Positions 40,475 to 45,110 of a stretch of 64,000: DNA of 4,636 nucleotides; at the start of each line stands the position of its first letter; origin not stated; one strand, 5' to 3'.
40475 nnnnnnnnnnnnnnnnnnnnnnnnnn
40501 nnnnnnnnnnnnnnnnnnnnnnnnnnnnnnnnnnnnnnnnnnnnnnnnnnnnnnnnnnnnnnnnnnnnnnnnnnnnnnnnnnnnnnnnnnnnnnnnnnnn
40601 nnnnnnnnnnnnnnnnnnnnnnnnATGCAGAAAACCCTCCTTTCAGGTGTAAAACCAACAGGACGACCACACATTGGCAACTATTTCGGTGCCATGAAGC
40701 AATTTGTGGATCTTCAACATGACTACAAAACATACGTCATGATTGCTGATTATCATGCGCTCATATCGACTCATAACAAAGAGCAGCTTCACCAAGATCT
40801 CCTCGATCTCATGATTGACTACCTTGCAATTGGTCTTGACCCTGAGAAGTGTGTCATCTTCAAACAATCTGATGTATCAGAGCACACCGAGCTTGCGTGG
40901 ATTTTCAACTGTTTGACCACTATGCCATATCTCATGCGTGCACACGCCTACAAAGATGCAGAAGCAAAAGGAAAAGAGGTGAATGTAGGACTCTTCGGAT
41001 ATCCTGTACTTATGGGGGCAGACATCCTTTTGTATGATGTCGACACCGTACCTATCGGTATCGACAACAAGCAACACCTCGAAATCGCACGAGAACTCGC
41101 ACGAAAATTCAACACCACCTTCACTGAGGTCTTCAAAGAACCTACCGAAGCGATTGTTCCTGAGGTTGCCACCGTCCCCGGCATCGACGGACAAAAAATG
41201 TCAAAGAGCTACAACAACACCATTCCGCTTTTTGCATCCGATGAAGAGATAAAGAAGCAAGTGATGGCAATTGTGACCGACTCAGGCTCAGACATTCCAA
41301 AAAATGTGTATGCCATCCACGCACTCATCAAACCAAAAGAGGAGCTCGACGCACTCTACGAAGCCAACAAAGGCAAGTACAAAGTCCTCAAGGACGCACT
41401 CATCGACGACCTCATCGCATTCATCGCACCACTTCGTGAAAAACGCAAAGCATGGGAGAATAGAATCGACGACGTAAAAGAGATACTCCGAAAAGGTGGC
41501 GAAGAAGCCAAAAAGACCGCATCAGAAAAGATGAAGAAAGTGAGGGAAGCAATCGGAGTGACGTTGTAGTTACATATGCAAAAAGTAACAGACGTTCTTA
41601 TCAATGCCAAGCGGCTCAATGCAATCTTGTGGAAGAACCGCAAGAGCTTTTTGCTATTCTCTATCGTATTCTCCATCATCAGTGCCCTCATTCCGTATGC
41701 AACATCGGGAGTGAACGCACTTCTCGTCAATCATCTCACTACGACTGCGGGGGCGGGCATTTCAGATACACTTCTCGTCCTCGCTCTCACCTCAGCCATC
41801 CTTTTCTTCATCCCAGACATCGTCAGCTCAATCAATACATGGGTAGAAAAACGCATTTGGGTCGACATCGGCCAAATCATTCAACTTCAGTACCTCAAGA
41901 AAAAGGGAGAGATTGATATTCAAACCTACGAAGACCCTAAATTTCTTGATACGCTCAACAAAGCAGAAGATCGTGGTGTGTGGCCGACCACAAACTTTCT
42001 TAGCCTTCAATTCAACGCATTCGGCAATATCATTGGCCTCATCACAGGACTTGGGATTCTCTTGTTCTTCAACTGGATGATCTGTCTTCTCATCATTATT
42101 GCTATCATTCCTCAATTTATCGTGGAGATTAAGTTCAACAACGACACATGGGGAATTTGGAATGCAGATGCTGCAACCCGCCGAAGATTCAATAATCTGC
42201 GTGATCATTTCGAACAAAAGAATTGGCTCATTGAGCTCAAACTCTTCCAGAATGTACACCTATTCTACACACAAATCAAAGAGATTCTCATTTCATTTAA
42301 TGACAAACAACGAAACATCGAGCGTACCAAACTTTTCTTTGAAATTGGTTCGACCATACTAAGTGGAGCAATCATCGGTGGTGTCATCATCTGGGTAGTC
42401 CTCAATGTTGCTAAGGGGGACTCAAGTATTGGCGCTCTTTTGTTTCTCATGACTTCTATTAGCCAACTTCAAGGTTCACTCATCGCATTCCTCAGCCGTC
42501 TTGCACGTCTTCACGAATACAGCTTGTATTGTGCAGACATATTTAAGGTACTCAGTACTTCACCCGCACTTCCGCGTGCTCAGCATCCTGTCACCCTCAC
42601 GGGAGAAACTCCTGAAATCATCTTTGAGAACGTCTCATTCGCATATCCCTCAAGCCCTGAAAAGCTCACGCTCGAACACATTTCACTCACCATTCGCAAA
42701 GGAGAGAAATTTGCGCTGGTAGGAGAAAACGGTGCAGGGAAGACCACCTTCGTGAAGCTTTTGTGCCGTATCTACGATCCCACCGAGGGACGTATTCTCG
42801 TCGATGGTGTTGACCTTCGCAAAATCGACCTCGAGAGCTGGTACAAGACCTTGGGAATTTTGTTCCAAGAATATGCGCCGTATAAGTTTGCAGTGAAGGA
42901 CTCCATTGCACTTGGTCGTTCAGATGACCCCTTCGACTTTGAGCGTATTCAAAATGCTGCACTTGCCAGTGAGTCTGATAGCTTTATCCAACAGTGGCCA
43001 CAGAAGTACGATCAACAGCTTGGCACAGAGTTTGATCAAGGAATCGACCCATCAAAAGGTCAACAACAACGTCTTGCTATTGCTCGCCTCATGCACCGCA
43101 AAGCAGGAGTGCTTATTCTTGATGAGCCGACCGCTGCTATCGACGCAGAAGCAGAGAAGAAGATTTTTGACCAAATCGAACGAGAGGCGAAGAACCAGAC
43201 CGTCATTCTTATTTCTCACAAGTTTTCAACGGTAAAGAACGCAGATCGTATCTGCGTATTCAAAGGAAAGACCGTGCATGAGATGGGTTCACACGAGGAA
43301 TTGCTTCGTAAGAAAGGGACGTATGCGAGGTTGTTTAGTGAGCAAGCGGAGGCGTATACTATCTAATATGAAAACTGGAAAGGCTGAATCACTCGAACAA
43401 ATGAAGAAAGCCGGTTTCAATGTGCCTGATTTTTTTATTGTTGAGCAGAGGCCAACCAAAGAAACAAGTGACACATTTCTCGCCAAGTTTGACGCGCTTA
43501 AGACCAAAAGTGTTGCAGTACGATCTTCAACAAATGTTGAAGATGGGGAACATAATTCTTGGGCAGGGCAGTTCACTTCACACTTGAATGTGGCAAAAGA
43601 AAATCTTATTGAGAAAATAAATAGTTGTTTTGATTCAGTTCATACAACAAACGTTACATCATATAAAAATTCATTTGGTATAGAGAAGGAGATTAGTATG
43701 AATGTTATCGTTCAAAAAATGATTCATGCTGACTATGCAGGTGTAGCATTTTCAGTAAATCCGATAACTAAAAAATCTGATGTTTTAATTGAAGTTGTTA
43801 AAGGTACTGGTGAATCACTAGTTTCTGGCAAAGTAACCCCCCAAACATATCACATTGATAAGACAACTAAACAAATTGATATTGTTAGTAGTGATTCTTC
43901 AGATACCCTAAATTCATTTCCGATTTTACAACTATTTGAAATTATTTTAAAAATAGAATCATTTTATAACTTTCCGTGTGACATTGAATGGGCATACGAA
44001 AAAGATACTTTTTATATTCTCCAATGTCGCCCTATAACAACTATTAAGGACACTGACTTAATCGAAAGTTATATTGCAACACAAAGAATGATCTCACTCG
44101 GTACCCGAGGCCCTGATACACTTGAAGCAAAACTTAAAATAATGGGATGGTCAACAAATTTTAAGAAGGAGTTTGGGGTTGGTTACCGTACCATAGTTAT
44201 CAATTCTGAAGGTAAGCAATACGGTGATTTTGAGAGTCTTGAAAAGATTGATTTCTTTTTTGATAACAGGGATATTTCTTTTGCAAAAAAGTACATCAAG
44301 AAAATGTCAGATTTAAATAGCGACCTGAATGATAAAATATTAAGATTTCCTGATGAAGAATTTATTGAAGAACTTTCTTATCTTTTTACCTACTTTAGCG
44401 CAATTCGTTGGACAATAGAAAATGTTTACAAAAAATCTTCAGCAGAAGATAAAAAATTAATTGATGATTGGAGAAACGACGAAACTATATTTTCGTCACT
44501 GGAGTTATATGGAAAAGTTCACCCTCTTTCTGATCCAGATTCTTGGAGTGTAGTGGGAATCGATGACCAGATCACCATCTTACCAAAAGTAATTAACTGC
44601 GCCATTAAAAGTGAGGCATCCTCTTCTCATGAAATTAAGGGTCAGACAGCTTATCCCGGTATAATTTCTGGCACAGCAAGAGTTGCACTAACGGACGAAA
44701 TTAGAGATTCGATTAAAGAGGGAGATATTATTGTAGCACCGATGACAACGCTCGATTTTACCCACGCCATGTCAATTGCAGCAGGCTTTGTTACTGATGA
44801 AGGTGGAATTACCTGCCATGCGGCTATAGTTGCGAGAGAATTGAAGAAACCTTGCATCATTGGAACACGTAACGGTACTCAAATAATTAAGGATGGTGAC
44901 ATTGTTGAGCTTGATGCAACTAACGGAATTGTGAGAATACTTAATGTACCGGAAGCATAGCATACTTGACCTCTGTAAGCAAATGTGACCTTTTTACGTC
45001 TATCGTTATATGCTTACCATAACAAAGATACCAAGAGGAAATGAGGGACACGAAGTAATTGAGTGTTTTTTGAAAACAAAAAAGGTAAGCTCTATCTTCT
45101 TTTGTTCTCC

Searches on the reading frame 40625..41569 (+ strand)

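Call 33: search_protein_families(library=pfam, proteins=[window:40625-41569:+], max_evalue=0.001)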
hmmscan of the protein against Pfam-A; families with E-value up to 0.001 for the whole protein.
window:40625-41569:+ (314 aa): 1 family
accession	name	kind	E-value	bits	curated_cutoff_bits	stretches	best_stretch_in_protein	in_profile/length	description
PF00579.31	tRNA-synt_1b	-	2.6e-62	211.2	21.1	1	4-257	7-264/292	tRNA synthetases class I (W and Y)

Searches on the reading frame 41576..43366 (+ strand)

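Call 33: search_protein_families(library=pfam, proteins=[window:41576-43366:+], max_evalue=0.001)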
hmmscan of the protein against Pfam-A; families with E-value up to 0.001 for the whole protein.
window:41576-43366:+ (596 aa): 3 families
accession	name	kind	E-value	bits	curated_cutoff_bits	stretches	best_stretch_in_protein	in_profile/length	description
PF00005.33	ABC_tran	-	2.8e-29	102.9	25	1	366-520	1-137/137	ABC transporter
PF13304.12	AAA_21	-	1.3e-07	32.5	27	0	493-548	239-298/304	AAA domain, putative AbiEii toxin, Type IV TA system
PF02463.25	SMC_N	-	1.7e-06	28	40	1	500-560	149-209/220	RecF/RecN/SMC N terminal domain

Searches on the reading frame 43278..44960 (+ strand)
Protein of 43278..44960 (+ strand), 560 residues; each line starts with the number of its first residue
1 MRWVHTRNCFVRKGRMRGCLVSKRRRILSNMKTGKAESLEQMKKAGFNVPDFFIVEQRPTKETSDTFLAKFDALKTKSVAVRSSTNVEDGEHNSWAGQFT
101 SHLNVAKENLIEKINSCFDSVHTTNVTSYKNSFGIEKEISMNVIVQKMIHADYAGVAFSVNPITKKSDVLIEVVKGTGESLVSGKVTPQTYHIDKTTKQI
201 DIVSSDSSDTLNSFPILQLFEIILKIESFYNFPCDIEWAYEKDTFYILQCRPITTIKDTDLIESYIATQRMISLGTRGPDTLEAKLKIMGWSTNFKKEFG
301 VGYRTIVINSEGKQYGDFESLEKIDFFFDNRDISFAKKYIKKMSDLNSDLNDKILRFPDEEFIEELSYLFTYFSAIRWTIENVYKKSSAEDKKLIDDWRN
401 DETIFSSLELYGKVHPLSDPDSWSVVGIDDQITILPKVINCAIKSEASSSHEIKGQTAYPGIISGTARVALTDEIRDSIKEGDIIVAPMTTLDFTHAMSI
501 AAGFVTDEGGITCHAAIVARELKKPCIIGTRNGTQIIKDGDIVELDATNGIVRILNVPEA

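Call 33: search_protein_families(library=pfam, proteins=[window:43278-44960:+], max_evalue=0.001)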
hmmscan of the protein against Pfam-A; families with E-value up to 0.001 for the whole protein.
window:43278-44960:+ (560 aa): 2 families
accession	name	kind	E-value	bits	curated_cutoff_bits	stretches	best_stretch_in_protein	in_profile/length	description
PF01326.24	PPDK_N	-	1.6e-46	159.5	27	2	31-201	50-230/328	Pyruvate phosphate dikinase, AMP/ATP-binding domain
PF00391.29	PEP-utilizers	-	8.8e-25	86.6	23.1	1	479-550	1-72/72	PEP-utilising enzyme, mobile domain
